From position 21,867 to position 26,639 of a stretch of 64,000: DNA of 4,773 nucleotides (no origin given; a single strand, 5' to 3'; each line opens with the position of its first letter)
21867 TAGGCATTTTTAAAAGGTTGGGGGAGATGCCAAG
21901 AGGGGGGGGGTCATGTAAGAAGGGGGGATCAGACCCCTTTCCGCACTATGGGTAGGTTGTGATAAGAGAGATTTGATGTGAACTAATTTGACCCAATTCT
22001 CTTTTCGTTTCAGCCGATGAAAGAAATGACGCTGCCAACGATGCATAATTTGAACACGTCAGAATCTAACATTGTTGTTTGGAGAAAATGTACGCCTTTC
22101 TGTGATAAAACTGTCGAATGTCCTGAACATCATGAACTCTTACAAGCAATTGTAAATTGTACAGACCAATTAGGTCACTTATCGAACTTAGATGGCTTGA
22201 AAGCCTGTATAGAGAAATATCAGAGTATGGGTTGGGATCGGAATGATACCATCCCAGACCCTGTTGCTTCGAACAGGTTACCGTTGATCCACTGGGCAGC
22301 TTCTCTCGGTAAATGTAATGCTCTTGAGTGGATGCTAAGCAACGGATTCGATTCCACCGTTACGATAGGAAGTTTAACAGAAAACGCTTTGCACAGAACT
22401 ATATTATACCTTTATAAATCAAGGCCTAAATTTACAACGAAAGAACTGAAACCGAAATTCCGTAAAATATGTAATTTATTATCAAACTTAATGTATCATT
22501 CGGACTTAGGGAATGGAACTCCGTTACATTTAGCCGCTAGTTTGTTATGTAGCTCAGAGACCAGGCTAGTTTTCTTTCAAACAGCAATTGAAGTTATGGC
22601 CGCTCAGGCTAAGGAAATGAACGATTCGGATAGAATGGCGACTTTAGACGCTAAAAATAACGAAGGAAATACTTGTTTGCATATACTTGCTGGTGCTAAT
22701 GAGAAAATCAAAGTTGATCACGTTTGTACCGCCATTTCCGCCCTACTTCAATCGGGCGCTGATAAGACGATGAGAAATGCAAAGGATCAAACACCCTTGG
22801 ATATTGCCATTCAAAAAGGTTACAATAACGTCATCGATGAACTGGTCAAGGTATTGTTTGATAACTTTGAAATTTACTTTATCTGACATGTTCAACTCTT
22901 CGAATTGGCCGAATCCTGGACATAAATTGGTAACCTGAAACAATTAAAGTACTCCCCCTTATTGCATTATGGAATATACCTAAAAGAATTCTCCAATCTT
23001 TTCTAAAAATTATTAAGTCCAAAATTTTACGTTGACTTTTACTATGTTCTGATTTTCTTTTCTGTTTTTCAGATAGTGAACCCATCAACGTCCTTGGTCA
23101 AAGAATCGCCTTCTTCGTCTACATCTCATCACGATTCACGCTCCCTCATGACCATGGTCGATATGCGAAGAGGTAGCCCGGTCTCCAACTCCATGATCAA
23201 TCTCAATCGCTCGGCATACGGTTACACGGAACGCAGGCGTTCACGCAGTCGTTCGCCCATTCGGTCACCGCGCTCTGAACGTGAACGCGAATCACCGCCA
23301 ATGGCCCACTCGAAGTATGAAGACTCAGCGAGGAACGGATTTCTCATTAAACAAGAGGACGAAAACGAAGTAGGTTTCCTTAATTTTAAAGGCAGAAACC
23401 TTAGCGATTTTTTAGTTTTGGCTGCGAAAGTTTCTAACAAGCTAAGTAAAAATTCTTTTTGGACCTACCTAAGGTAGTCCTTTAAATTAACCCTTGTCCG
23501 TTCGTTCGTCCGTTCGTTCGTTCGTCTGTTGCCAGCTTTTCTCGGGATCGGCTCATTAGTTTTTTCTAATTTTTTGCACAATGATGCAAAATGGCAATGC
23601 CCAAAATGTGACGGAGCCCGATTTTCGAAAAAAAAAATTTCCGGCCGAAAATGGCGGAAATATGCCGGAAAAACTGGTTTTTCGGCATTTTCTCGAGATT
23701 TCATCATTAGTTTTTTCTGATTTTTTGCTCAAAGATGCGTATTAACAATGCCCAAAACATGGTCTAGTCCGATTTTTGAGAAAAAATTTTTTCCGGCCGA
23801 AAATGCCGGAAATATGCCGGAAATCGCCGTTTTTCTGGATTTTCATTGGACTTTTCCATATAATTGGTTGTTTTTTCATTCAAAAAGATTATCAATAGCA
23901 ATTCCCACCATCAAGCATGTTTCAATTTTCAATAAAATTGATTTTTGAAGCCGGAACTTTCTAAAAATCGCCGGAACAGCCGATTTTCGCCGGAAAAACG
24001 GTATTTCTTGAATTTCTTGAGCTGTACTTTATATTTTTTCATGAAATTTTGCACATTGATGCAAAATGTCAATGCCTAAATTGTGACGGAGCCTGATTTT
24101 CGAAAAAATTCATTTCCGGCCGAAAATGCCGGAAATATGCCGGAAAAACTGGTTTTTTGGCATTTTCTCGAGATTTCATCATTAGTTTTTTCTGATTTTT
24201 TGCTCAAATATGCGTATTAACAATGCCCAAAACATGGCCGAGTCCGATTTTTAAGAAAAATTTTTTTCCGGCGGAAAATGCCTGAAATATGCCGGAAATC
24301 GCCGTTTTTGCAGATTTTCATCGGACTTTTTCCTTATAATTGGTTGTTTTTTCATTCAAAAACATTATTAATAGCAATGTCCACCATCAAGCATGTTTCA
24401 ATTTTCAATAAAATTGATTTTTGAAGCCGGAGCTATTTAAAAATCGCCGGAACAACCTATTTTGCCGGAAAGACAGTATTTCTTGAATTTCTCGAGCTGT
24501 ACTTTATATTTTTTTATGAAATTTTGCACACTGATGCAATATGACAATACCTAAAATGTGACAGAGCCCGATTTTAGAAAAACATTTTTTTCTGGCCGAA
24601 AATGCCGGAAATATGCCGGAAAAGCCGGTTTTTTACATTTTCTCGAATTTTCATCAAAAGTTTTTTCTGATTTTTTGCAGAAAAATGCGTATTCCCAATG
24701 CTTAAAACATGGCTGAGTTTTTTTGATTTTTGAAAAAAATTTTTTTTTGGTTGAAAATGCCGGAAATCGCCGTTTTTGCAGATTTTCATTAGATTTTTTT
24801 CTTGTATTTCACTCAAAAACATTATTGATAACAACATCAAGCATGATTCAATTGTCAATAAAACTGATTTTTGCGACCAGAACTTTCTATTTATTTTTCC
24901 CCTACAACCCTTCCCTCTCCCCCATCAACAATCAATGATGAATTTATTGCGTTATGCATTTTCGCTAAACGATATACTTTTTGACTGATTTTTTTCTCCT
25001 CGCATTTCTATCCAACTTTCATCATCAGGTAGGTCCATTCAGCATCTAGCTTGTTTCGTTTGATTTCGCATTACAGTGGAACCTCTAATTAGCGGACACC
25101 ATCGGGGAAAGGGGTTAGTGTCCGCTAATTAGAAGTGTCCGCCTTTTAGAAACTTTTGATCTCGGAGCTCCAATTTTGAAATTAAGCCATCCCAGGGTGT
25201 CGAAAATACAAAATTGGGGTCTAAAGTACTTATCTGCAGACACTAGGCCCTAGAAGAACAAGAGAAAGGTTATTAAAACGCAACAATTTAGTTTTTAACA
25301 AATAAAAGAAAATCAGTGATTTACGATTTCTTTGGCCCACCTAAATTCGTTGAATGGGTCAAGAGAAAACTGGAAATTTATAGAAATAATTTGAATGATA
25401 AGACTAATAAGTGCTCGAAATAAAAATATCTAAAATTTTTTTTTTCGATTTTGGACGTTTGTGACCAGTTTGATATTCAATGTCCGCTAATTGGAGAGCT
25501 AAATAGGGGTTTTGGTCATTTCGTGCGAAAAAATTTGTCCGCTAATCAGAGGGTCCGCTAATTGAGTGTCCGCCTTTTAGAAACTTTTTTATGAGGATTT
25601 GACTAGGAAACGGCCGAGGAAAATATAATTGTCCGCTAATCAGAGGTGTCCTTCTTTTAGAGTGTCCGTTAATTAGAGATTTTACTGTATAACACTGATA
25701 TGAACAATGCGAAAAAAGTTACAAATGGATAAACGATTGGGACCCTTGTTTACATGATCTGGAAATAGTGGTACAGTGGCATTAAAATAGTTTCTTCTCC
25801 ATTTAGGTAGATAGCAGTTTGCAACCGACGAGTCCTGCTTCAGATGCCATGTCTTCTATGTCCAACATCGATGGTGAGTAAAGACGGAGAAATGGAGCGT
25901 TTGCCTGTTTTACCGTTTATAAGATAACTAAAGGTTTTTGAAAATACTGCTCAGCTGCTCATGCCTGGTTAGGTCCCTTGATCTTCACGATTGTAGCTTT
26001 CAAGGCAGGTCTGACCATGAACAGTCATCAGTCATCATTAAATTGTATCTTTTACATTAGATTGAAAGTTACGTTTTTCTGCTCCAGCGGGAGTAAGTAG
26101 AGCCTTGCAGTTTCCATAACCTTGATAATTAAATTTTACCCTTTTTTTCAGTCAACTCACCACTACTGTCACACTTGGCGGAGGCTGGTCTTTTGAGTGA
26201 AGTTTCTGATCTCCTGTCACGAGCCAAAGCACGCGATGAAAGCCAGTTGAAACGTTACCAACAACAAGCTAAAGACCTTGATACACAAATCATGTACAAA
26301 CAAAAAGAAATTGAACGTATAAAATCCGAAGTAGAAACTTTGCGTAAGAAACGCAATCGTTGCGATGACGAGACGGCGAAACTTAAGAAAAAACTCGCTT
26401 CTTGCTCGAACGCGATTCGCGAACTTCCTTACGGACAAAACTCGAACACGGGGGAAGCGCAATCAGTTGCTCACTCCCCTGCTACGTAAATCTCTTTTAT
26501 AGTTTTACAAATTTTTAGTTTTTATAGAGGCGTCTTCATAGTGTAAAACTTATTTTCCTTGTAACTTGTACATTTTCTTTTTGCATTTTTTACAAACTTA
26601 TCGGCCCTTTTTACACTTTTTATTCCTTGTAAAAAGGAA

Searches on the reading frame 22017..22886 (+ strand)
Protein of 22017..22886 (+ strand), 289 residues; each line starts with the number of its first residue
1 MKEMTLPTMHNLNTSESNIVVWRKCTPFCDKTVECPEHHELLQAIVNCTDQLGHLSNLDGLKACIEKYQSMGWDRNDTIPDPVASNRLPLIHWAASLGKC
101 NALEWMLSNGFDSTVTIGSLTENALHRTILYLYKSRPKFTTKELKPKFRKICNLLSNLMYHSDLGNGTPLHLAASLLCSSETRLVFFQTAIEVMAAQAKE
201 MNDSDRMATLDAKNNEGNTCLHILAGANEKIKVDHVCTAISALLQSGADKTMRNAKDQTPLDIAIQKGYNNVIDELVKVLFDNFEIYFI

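Call 20: search_protein_families(library=pfam, proteins=[window:22017-22886:+], max_evalue=0.01)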
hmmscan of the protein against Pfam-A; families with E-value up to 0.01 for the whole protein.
window:22017-22886:+ (289 aa): 5 families
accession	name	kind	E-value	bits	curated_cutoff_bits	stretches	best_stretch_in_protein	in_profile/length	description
PF12796.13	Ank_2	-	5.6e-10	40.1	27.3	1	211-278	23-81/90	Ankyrin repeats (3 copies)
PF00023.36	Ank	-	1.3e-08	35.1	21.1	0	217-254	2-32/33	Ankyrin repeat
PF13637.12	Ank_4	-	2e-08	34.7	22.7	0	240-269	13-42/50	Ankyrin repeats (many copies)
PF13606.12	Ank_3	-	6.1e-08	32.7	22.3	0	89-112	4-27/30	Ankyrin repeat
PF13857.12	Ank_5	-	0.00014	22.6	27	0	255-276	14-35/56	Ankyrin repeats (many copies)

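Call 21: find_homologous_proteins(query=window:22017-22886:+, max_evalue=0.00001)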
Query window:22017-22886:+ (289 aa): 39 proteins with E <= 0.00001 among 400 candidates.
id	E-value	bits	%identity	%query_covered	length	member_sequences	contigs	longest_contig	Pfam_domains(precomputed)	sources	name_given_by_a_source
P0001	4.8e-151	520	78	98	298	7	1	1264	PF13606.13,PF12796.14,PF00023.37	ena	-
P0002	3.1e-139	481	79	92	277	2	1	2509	PF13606.13,PF12796.14,PF00023.37,PF13637.13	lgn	-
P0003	4.6e-137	474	78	93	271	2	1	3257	PF13606.13,PF12796.14,PF00023.37,PF13637.13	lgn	-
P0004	5.9e-135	467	74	93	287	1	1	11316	PF13606.13,PF12796.14,PF00023.37,PF13637.13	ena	-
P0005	3.0e-133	462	76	92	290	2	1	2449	PF13606.13,PF12796.14,PF00023.37,PF13637.13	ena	-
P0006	5.0e-131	455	72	89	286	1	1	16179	PF13606.13,PF12796.14,PF00023.37,PF13637.13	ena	-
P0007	3.1e-128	445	71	93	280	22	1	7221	PF13857.13,PF12796.14,PF00023.37,PF13637.13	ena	-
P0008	2.4e-125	436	71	91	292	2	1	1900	PF13606.13,PF12796.14,PF00023.37,PF13637.13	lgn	-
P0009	2.7e-125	436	71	94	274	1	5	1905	PF12796.14,PF00023.37,PF13637.13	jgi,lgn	-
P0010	3.1e-120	419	65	94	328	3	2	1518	PF13606.13,PF12796.14,PF00023.37,PF13637.13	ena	-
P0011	2.0e-114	400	64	94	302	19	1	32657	PF13606.13,PF12796.14,PF00023.37,PF13637.13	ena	-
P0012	2.3e-114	400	64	94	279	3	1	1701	PF13606.13,PF12796.14,PF00023.37,PF13637.13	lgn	-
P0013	5.6e-114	399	64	90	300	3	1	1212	PF12796.14,PF00023.37,PF13637.13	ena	-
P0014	9.5e-112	391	64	94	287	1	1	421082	PF13606.13,PF12796.14,PF00023.37,PF13637.13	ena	-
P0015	1.2e-111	391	62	94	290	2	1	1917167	PF13606.13,PF12796.14,PF00023.37,PF13637.13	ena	-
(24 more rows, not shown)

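Call 22: find_encoding_contigs(protein=P0004, flank=10000, max_places=3)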
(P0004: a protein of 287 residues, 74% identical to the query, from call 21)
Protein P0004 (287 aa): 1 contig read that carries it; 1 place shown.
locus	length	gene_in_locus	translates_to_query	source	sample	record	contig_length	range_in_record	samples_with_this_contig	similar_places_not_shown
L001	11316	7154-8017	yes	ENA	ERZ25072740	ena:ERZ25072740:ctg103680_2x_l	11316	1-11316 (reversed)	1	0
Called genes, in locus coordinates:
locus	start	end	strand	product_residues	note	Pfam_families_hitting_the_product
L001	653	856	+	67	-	-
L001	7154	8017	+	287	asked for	PF12796:Ank_2 (faint), PF13606:Ank_3 (faint), PF00023:Ank (faint), PF13637:Ank_4 (faint)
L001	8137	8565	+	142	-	-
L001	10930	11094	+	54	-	-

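Call 23: find_encoding_contigs(protein=P0006, flank=10000, max_places=3)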
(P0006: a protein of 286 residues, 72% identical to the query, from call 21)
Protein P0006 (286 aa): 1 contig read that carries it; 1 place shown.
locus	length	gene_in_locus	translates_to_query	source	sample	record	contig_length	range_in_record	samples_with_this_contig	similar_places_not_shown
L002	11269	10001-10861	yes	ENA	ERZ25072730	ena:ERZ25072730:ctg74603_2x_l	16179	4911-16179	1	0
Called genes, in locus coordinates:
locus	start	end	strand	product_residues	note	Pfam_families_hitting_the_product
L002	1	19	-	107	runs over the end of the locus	-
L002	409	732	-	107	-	-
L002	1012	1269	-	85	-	-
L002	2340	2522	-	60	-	-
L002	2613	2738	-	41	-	-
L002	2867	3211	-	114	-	-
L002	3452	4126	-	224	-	-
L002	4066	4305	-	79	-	-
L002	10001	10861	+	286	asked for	PF12796:Ank_2 (faint), PF13637:Ank_4 (faint), PF00023:Ank (faint), PF13606:Ank_3 (faint)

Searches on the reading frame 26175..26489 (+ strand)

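Call 20: search_protein_families(library=pfam, proteins=[window:26175-26489:+], max_evalue=0.01)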
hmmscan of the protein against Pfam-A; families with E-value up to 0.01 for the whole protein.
window:26175-26489:+ (104 aa): 26 families (the best 25 are shown)
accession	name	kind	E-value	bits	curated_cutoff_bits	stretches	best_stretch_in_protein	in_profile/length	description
PF06818.20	Fez1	-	4.9e-05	24.3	34.4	1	19-86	48-115/199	Fez1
PF06008.19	Laminin_I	-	0.00023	21.5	34.6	1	5-84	9-87/259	Laminin Domain I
PF09728.14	Taxilin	-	0.00037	20.2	30.3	1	15-90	202-277/302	Myosin-like coiled-coil protein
PF00038.26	Filament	-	0.0007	19.8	40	1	21-97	187-263/313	Intermediate filament protein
PF25450.1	Rab11-FIP3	-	0.0012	19.6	31.9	1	12-84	43-115/125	Rab11-FIP3-like domain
PF06810.17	Phage_scaffold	-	0.0013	19.1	35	1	22-75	40-91/170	Phage capsid assembly scaffolding protein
PF11544.13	Spc42p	-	0.0013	19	25.6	1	30-76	5-51/75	Spindle pole body component Spc42p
PF02050.21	FliJ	-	0.0015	19.2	28.4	1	12-72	30-94/123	Flagellar FliJ protein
PF07544.18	Med9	-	0.0015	19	26.9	0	59-86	20-47/80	RNA polymerase II transcription mediator complex subunit 9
PF05929.16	Phage_GPO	-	0.0021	18.2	33.6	1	4-80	174-250/268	Phage capsid scaffolding protein (GPO) serine peptidase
PF08614.16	ATG16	-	0.0023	18.6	33.7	1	14-76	93-155/200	Autophagy protein 16 (ATG16)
PF15619.11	Lebercilin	-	0.0027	17.7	34.3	1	13-82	36-105/193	Ciliary protein causing Leber congenital amaurosis disease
PF10018.14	Med4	-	0.0029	17.8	26.9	1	47-92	25-70/190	Vitamin-D-receptor interacting Mediator subunit 4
PF06160.17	EzrA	-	0.003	16.4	39.6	1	9-83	79-154/557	Septation ring formation regulator, EzrA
PF11932.13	DUF3450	-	0.0034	17.2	32.6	1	17-84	24-91/241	Protein of unknown function (DUF3450)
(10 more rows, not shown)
